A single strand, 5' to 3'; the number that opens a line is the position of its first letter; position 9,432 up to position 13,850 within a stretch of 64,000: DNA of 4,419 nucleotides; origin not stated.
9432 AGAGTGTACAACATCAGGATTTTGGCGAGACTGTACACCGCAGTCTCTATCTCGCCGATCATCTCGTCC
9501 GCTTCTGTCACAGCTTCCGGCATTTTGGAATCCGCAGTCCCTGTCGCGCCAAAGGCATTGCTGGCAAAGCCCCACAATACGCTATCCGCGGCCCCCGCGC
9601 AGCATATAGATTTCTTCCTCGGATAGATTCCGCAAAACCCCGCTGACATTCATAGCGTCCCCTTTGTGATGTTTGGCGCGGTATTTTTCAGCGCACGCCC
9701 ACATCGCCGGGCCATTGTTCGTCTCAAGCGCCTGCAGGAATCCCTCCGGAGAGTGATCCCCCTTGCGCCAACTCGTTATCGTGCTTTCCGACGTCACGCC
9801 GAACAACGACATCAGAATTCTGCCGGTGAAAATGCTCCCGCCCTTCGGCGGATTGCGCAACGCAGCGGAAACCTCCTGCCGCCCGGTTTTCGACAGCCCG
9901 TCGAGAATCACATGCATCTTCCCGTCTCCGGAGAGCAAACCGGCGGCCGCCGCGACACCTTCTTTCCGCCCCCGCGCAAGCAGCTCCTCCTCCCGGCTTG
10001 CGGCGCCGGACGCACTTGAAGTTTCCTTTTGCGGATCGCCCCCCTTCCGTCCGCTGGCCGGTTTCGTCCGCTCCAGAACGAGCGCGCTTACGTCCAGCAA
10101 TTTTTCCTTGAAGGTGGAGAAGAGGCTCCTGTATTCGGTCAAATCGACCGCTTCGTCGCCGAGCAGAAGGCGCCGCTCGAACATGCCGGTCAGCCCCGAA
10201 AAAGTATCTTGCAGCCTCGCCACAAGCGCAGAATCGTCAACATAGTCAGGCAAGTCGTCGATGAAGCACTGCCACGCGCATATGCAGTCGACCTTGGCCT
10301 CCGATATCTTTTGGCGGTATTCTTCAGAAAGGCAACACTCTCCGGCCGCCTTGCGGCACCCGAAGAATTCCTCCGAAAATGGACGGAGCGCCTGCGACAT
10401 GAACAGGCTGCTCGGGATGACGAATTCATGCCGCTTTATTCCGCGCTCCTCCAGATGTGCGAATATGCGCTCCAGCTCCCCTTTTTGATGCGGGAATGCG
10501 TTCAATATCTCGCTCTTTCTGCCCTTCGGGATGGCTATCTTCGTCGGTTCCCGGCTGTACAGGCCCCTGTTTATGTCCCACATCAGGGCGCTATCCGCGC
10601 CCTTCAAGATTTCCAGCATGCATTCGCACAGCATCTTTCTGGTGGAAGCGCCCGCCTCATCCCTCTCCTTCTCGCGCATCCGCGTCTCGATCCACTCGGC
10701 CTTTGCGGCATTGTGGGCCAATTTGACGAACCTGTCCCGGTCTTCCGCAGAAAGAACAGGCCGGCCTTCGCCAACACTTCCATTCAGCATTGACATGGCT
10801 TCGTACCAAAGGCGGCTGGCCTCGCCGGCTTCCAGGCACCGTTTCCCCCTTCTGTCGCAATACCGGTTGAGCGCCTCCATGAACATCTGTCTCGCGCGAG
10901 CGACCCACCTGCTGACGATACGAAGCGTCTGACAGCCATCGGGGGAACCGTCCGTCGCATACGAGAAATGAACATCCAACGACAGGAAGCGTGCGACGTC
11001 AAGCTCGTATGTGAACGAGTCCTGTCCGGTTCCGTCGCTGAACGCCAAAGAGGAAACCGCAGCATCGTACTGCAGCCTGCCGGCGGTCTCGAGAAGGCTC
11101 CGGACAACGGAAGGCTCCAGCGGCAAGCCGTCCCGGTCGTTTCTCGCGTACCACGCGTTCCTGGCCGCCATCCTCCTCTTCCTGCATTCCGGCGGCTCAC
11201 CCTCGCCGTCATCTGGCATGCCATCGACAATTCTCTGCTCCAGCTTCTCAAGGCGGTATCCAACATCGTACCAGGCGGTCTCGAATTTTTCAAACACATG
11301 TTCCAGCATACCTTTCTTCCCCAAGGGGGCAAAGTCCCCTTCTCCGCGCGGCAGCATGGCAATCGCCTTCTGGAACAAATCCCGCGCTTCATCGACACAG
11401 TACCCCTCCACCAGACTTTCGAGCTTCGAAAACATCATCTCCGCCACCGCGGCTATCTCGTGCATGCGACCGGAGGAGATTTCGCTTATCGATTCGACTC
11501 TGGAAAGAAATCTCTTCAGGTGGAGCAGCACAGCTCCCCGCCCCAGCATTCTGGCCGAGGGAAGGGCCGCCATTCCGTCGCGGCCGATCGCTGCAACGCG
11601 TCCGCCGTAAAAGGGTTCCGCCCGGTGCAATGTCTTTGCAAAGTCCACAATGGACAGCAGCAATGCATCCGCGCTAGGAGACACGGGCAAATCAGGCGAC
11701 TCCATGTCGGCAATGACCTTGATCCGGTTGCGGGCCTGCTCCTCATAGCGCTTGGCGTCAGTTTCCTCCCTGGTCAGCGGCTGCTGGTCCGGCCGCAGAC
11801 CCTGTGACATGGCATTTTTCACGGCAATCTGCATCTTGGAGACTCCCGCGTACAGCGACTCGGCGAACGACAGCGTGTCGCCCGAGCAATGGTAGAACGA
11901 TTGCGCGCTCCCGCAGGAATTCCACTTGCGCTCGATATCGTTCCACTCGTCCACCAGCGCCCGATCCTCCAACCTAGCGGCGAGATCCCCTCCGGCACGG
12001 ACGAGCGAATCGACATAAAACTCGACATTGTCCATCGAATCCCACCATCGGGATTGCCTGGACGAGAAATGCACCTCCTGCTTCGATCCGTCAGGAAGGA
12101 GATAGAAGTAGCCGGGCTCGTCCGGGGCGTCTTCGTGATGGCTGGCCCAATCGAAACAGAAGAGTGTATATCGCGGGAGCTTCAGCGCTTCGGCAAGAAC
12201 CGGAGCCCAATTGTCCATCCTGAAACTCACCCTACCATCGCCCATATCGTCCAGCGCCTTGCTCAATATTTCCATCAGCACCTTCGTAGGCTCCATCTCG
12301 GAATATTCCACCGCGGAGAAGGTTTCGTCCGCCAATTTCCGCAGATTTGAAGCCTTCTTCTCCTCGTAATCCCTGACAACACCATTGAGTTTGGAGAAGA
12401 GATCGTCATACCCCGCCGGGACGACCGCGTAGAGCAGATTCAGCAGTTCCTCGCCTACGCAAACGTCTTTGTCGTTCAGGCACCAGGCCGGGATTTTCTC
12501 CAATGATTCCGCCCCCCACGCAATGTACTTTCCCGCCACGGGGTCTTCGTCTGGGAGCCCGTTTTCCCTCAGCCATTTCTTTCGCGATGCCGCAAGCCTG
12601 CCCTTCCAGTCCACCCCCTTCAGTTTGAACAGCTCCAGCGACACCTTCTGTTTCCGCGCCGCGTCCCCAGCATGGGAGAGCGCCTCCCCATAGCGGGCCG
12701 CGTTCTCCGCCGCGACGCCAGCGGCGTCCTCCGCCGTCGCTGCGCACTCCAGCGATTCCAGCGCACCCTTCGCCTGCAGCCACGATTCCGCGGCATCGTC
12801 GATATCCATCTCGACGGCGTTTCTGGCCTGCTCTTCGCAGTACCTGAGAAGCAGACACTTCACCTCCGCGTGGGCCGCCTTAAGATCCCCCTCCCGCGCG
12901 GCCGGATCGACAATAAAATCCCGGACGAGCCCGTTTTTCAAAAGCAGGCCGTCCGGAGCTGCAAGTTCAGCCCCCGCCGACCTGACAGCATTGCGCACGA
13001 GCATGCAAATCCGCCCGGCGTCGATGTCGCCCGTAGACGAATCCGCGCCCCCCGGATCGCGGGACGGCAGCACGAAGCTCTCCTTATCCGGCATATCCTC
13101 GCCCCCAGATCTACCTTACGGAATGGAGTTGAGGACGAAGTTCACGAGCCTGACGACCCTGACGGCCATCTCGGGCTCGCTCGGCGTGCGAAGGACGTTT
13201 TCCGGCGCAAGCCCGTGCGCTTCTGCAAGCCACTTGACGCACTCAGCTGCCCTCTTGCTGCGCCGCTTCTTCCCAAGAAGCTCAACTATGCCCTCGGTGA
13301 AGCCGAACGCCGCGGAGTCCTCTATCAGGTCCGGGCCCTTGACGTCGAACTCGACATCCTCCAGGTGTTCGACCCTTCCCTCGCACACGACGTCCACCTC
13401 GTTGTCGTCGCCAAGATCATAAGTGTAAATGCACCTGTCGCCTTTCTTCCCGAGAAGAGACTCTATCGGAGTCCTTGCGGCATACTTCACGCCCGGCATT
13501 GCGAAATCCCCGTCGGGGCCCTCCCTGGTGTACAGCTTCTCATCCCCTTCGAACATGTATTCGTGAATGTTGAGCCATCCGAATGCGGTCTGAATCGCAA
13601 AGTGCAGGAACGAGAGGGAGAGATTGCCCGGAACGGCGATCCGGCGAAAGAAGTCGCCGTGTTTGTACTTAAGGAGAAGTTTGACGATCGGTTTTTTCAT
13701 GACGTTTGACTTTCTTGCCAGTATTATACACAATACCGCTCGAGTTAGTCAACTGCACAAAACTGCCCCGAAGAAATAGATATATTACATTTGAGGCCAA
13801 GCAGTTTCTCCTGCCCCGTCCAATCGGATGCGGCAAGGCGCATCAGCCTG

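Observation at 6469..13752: Self-contained operon: PRiA4_ORF3-domain protein plus two giant orphan paralogs that share only a C-terminal HTH-like module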

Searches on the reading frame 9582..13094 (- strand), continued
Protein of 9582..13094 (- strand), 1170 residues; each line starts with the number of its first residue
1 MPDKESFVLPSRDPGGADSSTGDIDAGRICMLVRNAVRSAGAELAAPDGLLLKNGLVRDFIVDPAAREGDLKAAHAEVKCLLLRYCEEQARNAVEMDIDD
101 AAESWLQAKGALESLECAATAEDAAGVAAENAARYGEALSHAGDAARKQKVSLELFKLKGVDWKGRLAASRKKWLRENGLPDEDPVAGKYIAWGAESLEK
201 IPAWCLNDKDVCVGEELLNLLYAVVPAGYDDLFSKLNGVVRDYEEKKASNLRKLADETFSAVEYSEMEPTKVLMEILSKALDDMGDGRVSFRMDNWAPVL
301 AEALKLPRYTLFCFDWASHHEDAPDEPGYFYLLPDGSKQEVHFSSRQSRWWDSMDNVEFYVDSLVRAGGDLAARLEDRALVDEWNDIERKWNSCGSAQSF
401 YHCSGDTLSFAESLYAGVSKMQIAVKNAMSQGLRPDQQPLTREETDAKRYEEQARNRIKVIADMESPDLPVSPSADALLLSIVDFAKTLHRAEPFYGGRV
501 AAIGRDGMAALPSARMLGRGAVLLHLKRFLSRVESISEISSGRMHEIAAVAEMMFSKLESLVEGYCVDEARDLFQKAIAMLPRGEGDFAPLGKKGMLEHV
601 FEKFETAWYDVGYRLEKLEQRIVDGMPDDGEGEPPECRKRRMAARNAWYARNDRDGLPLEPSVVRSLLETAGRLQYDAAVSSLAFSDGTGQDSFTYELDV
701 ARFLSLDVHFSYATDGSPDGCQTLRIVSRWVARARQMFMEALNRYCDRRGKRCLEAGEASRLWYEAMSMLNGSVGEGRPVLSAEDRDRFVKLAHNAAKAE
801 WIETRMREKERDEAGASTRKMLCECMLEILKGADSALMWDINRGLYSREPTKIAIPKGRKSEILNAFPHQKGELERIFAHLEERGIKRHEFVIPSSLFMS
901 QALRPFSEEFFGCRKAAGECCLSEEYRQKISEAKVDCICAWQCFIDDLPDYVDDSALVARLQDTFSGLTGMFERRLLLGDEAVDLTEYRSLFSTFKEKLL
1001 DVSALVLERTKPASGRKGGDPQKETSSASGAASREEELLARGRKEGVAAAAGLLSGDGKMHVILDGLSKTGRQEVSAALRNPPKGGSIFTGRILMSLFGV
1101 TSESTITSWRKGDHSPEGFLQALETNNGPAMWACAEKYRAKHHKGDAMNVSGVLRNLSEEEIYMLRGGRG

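Call 82: search_dna_similar(query=window:9582-13094:-, collection=phages, mode=protein, max_evalue=0.001)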
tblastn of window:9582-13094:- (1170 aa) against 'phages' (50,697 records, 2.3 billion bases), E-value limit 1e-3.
No match.

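Call 83: search_dna_similar(query=window:9582-13094:-, collection=plasmids, mode=protein, max_evalue=0.001)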
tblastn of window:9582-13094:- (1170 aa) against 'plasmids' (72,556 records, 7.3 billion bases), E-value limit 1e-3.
No match.
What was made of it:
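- Tried and rejected: GenBank phages and PLSDB plasmids have no match (calls 82, 83).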

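Call 89: find_encoding_contigs(protein=P0001, flank=10000, max_places=3)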
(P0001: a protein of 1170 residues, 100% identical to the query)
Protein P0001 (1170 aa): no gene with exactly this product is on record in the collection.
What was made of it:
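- Tried and rejected: The window's own record could not be looked up (call 89), so the host organism is unknown.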

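Call 97: search_solved_structures(query=A4, max_evalue=10)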
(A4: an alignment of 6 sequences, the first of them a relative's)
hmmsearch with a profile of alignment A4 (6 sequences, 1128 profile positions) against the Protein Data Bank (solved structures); distinct sequences matched with E-value up to 10: 0.

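Call 103: search_protein_families(library=padloc, proteins=[L008:7972-9357:+, P0009, P0027, P0036], max_evalue=0.001)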
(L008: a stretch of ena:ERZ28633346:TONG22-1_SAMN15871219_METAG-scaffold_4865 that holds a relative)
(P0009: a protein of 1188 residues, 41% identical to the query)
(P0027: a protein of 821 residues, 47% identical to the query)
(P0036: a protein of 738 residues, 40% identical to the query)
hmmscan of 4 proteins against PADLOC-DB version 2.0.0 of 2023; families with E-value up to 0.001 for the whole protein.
L008:7972-9357:+ (461 aa): 7 families
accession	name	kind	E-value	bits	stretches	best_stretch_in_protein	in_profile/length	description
PDLC04786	PDC-S01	-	3e-143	475.7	1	4-440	3-434/439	-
PDLC04792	PDC-S01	-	2e-117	390.5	1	4-441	2-436/452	-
PDLC04788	PDC-S01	-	1.7e-76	256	1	4-405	2-398/448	-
PDLC04787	PDC-S01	-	1.1e-18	65.3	1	5-388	12-355/412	-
PDLC04790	PDC-S01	-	3.1e-12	44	1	1-396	8-373/422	-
PDLC04789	PDC-S01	-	8e-12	42.9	1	5-394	3-344/375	-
PDLC04791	PDC-S01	-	1.1e-09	35.5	1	322-396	284-357/395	-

P0009 (1188 aa): 0 families

P0027 (821 aa): 0 families

P0036 (738 aa): 0 families

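Call 108: find_encoding_contigs(protein=P0025, flank=10000, max_places=3)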
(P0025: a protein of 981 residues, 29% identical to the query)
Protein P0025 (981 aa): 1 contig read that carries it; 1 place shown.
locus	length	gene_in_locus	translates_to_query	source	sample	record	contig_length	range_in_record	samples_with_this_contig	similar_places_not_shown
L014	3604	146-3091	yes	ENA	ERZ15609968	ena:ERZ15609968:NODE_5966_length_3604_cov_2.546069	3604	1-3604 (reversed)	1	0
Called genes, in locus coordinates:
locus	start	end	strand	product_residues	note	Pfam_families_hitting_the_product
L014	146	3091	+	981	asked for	-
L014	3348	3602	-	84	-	?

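Call 109: find_encoding_contigs(protein=P0017, flank=10000, max_places=3)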
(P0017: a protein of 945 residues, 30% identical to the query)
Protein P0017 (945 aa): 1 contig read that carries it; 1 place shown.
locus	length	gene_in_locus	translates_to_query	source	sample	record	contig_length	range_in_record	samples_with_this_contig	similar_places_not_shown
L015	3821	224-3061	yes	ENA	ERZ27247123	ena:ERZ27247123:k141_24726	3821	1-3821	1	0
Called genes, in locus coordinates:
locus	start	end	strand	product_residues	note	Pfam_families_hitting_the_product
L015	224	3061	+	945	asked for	-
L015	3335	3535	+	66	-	-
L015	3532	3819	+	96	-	?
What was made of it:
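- Tried and rejected: The contigs carrying P0025 and P0017 were too short to give context (calls 108, 109).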

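Call 110: find_related_loci(query=A4, collection=viral_contigs, flank=10000)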
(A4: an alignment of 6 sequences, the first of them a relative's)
Query A4 (1170 aa) in viral_contigs; peptide patterns used: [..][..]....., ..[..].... (x = any residue, [..] = any of these).
75 stretches matched a pattern, but none encodes a relative of the query by tblastn (E <= 1e-3).

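Call 113: search_protein_families(library=phrogs, alignment_id=A2, max_evalue=0.001)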
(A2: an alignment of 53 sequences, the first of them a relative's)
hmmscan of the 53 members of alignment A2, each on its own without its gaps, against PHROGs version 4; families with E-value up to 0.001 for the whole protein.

A. member 1, P0009 (1188 aa): 0 families

B. families by the number of members that match (of 53 scanned): 0 families
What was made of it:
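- There are no PHROG hits for any of 53 relatives (call 113).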

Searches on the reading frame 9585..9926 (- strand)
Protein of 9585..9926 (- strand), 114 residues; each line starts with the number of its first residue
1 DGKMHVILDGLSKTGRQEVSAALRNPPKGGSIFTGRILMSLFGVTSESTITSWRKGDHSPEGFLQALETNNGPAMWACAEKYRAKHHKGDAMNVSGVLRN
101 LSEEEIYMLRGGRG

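Call 39: find_homologous_proteins(query=A1, max_evalue=0.001)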
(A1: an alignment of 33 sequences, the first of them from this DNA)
Query A1 (33 sequences) (114 aa, profile of the alignment): 5 proteins with E <= 0.001 among 471 candidates.
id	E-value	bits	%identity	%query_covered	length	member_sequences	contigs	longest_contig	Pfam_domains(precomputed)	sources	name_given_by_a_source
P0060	1.4e-39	152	38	85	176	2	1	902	-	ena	-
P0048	7.2e-38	147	37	89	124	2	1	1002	-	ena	-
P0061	1.9e-36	142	36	85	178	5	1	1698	-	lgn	-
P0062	1.7e-27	113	36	77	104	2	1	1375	-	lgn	-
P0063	2.2e-12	64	29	59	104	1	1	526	-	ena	-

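Call 40: search_solved_structures(query=A1, max_evalue=10, show_alignments=3)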
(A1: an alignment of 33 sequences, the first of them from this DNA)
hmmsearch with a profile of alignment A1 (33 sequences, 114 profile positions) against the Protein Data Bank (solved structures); distinct sequences matched with E-value up to 10: 6.
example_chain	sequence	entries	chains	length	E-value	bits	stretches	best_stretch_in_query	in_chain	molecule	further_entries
7lw0_A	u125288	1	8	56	0.48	13.4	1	36-56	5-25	Terminase small subunit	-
5jaa_A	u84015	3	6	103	0.54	13.2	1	31-63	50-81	Antitoxin igA-2 | Antitoxin HigA-2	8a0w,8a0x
5j9i_A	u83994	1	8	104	0.54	13.2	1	31-63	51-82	Antitoxin igA-2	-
1j9i_A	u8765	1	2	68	0.59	13.1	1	36-56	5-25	TERMINASE SMALL SUBUNIT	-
6hn7_B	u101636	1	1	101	0.84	12.6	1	36-56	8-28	Terminase small subunit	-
9tv9_A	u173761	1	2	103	0.91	12.5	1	33-63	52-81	Antitoxin HigA-2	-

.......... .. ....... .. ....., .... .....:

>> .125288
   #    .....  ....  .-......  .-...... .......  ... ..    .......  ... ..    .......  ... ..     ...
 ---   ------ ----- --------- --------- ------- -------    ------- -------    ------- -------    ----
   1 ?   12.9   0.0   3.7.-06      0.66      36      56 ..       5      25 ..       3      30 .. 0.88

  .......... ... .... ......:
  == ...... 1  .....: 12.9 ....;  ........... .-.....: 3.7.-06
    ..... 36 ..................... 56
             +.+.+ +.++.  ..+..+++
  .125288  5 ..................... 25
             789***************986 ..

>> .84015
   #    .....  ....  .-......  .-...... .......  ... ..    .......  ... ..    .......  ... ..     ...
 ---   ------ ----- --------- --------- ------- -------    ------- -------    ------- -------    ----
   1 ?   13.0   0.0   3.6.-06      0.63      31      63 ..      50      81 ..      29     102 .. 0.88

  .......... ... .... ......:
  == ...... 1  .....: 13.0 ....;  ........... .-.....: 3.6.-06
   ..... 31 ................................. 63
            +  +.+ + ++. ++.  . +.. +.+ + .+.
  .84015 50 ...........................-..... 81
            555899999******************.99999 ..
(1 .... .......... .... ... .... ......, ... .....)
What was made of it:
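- On XRE / MerR-type HTH (tail domain): PDB profile search: gpNu1 at E 0.48, HigA2 at E 0.54 (call 40)
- The best PDB profile matches are the HTH of gpNu1 and of HigA2, at E about 0.5 (call 40).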

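Call 92: search_protein_families(library=pfam, alignment_id=A1, max_evalue=5)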
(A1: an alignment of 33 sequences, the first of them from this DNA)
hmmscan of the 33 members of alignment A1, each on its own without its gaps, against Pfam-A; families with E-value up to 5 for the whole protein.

A. member 1, seq(114 aa): 0 families

B. families by the number of members that match (of 33 scanned): 24 families
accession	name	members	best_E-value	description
PF19897.4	DUF6370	2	0.0093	Family of unknown function (DUF6370)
PF01381.28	HTH_3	2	0.019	Helix-turn-helix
PF17946.7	RecC_C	2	0.11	RecC C-terminal domain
PF13022.12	HTH_Tnp_1_2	1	0.0038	Helix-turn-helix of insertion element transposase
PF04839.18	PSRP-3_Ycf65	1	0.011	Plastid and cyanobacterial ribosomal protein (PSRP-3 / Ycf65)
PF19150.5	DUF5832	1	0.021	Family of unknown function (DUF5832)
PF08583.15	Cmc1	1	0.037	Cytochrome c oxidase biogenesis protein Cmc1 like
PF25202.1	DUF7834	1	0.038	Family of unknown function (DUF7834)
PF06468.19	Spond_N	1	0.039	Spondin_N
PF13384.12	HTH_23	1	0.049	Homeodomain-like domain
PF20432.4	Xre-like-HTH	1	0.058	Antitoxin Xre-like helix-turn-helix domain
PF22746.1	SHOCT-like_DUF2089-C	1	0.073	SHOCT-like domain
PF07022.19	Phage_CI_repr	1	0.096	Bacteriophage CI repressor helix-turn-helix domain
PF24070.1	T4_MRH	1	0.1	T4 MRH-like protein family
PF25046.1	DUF7790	1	0.1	Domain of unknown function (DUF7790)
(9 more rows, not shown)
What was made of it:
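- On XRE / MerR-type HTH (tail domain): The Pfam scan of 33 tails gave HTH_3 in 2 members (best E 0.019) and other HTH families in 1 member each (call 92).
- The HTH assignment rests on sub-significant matches and one AF2 model (calls 40, 92).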

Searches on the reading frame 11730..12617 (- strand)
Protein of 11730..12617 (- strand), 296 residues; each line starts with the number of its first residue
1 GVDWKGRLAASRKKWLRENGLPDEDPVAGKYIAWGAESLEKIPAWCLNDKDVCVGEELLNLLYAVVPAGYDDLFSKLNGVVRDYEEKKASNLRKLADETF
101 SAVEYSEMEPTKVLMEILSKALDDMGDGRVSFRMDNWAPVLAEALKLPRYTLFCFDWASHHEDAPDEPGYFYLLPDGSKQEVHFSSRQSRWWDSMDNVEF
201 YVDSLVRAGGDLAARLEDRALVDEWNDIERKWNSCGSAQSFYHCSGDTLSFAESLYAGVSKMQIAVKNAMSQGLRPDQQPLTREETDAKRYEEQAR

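Call 95: search_solved_structures(query=A7, max_evalue=10)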
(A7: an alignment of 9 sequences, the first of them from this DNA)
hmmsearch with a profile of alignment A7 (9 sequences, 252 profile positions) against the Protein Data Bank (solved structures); distinct sequences matched with E-value up to 10: 5.
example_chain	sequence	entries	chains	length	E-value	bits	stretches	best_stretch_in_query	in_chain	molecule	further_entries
1gk4_A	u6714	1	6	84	0.011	18.1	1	29-81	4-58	VIMENTIN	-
5c3l_B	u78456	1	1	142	0.11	15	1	51-120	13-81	Nucleoporin Nup58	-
8rve_0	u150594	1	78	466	0.4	13.1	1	29-81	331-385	Vimentin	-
7wkk_I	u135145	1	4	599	1.1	11.7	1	51-119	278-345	MGC84997 protein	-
8fjg_A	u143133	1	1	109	1.8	11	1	33-114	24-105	H12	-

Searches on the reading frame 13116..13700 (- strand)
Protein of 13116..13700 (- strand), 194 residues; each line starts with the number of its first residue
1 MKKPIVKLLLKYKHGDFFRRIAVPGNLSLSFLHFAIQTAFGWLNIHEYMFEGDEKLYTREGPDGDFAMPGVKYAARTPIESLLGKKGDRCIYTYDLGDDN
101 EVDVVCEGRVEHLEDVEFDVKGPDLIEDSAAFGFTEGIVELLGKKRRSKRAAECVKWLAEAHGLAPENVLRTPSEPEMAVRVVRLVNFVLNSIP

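Call 3: search_protein_families(library=pfam, proteins=[window:13116-13700:-], max_evalue=0.1)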
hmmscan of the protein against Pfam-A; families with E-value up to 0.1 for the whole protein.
window:13116-13700:- (194 aa): 2 families
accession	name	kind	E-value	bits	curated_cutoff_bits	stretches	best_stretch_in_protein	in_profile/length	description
PF07929.16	PRiA4_ORF3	-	6.6e-20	72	26.6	1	7-160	6-162/173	Plasmid pRiA4b ORF-3-like protein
PF14117.11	DUF4287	-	0.023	15.2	27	1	145-165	26-47/60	Domain of unknown function (DUF4287)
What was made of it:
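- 13116..13700 (-): PRiA4_ORF3-domain protein, 194 aa. It occupies a variable slot ahead of the giant array. Call 3 (PF07929, E 6.6e-20, 72 bits against a cutoff of 26.6).
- On PRiA4_ORF3 (PF07929), gene 13116-13700: 72 bits against a cutoff of 26.6, residues 7-160 of 194 (call 3)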

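Call 8: search_protein_families(library=padloc, proteins=[window:13116-13700:-], max_evalue=0.1)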
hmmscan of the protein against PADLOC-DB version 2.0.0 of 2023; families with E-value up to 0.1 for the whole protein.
window:13116-13700:- (194 aa): 0 families

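Call 9: search_protein_families(library=ncbifam, proteins=[window:13116-13700:-], max_evalue=0.1)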
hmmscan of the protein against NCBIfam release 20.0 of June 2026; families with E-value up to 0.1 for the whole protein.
window:13116-13700:- (194 aa): 0 families

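Call 10: search_protein_families(library=phrogs, proteins=[window:13116-13700:-], max_evalue=0.1)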
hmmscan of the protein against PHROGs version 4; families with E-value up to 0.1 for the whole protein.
window:13116-13700:- (194 aa): 0 families
